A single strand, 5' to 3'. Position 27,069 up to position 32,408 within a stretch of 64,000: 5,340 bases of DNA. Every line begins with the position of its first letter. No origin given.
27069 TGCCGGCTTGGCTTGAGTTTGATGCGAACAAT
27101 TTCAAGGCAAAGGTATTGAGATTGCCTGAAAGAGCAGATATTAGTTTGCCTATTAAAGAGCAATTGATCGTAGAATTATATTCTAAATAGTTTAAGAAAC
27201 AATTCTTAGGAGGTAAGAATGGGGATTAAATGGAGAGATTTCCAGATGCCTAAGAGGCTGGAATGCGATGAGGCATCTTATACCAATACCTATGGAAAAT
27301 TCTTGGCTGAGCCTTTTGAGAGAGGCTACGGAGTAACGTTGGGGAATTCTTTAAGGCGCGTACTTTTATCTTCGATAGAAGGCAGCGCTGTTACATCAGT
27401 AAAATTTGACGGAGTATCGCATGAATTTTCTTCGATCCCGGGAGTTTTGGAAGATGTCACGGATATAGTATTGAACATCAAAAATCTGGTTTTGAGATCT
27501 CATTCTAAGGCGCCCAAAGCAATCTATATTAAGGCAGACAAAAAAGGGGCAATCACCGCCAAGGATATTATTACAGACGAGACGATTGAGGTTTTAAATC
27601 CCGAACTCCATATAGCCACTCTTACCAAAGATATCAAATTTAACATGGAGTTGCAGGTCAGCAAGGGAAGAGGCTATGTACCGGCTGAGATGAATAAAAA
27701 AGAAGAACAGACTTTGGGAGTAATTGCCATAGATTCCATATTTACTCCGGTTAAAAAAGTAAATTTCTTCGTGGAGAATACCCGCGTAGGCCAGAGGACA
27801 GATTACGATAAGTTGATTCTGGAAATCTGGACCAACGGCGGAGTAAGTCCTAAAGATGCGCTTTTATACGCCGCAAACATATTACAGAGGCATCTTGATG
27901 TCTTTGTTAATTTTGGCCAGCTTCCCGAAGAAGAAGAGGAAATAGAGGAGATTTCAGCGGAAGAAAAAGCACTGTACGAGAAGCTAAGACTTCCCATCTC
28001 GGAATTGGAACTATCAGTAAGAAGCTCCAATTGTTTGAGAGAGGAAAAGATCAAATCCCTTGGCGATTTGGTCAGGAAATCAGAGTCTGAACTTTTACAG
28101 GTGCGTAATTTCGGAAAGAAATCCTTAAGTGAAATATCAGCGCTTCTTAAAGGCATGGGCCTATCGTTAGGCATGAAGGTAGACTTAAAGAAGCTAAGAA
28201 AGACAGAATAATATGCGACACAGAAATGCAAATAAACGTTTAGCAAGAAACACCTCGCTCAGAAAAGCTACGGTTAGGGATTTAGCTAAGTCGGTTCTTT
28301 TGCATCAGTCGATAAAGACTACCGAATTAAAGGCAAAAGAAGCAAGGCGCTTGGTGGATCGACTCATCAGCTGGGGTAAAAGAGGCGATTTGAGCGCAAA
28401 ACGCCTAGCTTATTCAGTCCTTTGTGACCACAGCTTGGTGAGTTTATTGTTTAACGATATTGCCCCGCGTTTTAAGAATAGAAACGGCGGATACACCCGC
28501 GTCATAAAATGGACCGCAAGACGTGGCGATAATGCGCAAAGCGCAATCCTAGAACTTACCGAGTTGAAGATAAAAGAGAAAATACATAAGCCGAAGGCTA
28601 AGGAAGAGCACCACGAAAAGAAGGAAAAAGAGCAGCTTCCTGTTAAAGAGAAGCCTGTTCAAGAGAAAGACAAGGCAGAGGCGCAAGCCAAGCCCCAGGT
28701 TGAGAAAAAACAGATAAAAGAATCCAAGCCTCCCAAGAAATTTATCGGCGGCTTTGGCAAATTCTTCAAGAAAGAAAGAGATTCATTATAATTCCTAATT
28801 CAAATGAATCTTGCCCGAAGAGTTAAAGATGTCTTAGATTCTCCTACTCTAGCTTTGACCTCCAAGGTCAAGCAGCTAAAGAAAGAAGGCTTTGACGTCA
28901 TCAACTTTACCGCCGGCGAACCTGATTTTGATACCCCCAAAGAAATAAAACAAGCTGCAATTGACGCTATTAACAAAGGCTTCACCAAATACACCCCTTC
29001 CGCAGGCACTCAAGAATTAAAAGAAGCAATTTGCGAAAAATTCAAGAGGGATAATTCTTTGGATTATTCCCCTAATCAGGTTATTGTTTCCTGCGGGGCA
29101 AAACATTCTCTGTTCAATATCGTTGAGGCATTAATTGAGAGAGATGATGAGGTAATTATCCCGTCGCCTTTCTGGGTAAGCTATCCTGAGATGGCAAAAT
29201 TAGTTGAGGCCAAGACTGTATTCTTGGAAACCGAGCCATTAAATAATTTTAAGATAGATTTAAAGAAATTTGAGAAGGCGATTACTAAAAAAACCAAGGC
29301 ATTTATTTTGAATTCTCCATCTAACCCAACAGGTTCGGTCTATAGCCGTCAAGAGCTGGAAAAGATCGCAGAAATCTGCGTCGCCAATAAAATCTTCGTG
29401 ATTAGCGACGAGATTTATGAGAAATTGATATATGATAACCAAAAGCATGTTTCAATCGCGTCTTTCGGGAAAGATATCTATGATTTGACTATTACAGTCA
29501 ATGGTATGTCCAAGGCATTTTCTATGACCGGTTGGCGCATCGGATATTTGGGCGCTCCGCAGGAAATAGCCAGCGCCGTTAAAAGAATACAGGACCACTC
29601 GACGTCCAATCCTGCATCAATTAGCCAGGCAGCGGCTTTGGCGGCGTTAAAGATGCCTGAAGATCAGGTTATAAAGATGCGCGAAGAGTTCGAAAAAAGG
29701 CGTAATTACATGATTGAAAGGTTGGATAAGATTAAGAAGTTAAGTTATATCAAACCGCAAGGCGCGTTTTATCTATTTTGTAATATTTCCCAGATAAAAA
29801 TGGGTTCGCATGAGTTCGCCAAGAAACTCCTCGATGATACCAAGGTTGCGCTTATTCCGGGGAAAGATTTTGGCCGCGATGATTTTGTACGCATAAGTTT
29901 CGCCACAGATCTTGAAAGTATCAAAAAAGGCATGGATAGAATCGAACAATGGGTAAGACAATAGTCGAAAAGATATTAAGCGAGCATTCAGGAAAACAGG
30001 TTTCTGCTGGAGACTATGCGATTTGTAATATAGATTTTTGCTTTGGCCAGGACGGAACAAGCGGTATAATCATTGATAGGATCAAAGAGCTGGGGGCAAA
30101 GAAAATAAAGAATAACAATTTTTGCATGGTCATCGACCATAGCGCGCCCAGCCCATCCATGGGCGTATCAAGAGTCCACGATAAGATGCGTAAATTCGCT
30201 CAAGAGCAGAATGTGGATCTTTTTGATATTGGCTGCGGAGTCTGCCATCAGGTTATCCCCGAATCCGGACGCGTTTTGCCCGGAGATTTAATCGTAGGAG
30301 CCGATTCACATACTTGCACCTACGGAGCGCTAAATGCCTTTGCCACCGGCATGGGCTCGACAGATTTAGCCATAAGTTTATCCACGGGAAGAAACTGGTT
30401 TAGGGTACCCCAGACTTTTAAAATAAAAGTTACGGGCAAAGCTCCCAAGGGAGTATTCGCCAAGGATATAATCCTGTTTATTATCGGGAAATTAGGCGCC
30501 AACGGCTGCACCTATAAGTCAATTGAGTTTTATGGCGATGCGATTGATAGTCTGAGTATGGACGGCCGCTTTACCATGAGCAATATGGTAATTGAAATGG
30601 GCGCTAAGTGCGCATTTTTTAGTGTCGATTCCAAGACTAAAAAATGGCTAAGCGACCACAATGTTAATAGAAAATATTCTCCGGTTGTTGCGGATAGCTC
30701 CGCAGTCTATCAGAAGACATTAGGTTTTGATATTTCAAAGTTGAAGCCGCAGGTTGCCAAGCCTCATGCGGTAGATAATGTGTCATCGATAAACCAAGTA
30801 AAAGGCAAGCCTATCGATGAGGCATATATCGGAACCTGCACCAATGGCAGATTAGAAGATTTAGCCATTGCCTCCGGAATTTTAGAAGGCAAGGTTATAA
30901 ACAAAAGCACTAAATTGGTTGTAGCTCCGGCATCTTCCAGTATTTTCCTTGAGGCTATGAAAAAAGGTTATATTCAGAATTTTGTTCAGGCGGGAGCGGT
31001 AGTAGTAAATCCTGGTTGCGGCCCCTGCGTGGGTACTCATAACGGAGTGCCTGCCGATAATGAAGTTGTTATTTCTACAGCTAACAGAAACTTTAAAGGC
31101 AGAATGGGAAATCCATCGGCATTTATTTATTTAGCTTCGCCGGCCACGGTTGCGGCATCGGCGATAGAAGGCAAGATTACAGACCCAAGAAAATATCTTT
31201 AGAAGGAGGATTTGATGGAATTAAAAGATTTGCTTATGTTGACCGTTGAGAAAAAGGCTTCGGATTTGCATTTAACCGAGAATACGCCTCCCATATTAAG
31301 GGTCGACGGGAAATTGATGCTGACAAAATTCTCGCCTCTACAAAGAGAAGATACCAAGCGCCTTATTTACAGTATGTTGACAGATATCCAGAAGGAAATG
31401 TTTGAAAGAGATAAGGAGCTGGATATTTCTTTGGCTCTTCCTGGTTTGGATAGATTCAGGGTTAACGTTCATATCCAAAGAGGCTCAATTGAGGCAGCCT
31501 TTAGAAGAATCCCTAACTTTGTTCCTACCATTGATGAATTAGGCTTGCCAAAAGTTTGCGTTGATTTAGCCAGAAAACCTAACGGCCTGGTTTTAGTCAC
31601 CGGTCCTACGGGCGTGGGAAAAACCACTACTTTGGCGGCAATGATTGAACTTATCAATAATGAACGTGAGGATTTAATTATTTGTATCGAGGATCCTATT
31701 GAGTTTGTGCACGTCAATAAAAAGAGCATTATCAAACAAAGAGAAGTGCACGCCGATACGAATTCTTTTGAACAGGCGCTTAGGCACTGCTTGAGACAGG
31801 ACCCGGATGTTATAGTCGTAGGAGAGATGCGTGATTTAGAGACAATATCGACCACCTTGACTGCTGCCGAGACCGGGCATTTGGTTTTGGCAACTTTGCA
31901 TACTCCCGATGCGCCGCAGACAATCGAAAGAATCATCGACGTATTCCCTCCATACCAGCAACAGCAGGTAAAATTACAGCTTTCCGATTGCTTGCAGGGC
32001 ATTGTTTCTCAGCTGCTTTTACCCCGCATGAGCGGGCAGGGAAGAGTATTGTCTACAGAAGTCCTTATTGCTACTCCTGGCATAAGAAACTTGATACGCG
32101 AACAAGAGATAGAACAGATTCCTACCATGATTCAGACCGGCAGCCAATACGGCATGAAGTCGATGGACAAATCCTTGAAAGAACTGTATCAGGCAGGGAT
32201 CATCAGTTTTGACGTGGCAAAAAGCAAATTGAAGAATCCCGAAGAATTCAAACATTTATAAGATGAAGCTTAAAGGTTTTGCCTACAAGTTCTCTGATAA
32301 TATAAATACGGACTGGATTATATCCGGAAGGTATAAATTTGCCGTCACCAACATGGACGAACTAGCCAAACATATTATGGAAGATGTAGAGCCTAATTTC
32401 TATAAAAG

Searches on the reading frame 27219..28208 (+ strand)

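Call 82: search_protein_families(library=pfam, proteins=[window:27219-28208:+], max_evalue=0.00001)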
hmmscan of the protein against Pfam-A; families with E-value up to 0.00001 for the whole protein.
window:27219-28208:+ (330 aa): 3 families
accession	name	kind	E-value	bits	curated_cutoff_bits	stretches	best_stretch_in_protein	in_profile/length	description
PF01000.31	RNA_pol_A_bac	-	4.5e-36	124.1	33.9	1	61-176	1-119/119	RNA polymerase Rpb3/RpoA insert domain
PF01193.29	RNA_pol_L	-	2.4e-27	94.9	24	1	31-226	1-74/74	RNA polymerase Rpb3/Rpb11 dimerisation domain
PF03118.21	RNA_pol_A_CTD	-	5e-23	81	23.8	1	248-311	3-66/67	Bacterial RNA polymerase, alpha chain C terminal domain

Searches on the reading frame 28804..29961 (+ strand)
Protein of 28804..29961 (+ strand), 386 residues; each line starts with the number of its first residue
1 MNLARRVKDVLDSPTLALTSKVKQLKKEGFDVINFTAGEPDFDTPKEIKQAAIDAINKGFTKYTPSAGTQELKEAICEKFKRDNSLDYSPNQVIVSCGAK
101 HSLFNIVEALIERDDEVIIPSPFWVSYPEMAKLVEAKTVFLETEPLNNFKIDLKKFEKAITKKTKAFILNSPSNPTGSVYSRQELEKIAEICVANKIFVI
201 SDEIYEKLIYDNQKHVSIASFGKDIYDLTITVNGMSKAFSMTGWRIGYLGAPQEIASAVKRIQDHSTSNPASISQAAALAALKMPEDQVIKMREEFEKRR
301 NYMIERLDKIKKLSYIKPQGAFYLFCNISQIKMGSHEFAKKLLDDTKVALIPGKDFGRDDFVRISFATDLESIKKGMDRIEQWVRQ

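Call 82: search_protein_families(library=pfam, proteins=[window:28804-29961:+], max_evalue=0.00001)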
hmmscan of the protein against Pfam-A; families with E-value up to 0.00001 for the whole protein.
window:28804-29961:+ (386 aa): 4 families
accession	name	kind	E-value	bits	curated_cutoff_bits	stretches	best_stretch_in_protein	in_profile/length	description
PF00155.27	Aminotran_1_2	-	3.2e-84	283.6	19.7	1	31-380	2-361/361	Aminotransferase class I and II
PF01041.23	DegT_DnrJ_EryC1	-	2.5e-09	37.3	19.8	1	109-202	59-145/360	DegT/DnrJ/EryC1/StrS aminotransferase family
PF01053.26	Cys_Met_Meta_PP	-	1.5e-06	27.5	27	1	86-203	64-174/381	Cys/Met metabolism PLP-dependent enzyme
PF00266.25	Aminotran_5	-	3.1e-06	26.9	21.5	0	91-202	62-175/371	Aminotransferase class-V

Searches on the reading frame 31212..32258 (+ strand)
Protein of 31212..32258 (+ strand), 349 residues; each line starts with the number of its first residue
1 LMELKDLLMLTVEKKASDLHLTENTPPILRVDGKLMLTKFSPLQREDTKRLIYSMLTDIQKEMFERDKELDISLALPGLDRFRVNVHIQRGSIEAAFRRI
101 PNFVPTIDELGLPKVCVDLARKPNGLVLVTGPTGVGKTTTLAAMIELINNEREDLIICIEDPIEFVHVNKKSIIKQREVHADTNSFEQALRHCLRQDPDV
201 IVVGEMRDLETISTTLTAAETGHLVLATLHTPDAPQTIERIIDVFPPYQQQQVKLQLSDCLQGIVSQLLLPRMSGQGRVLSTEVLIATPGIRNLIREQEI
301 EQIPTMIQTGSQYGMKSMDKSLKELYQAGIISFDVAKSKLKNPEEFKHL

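Call 82: search_protein_families(library=pfam, proteins=[window:31212-32258:+], max_evalue=0.00001)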
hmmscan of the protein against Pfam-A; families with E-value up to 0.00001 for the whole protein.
window:31212-32258:+ (349 aa): 1 family
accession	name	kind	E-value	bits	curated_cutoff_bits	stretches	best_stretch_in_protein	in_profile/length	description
PF00437.27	T2SSE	-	3.1e-44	151.6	24.9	1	8-278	16-286/370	Type II/IV secretion system protein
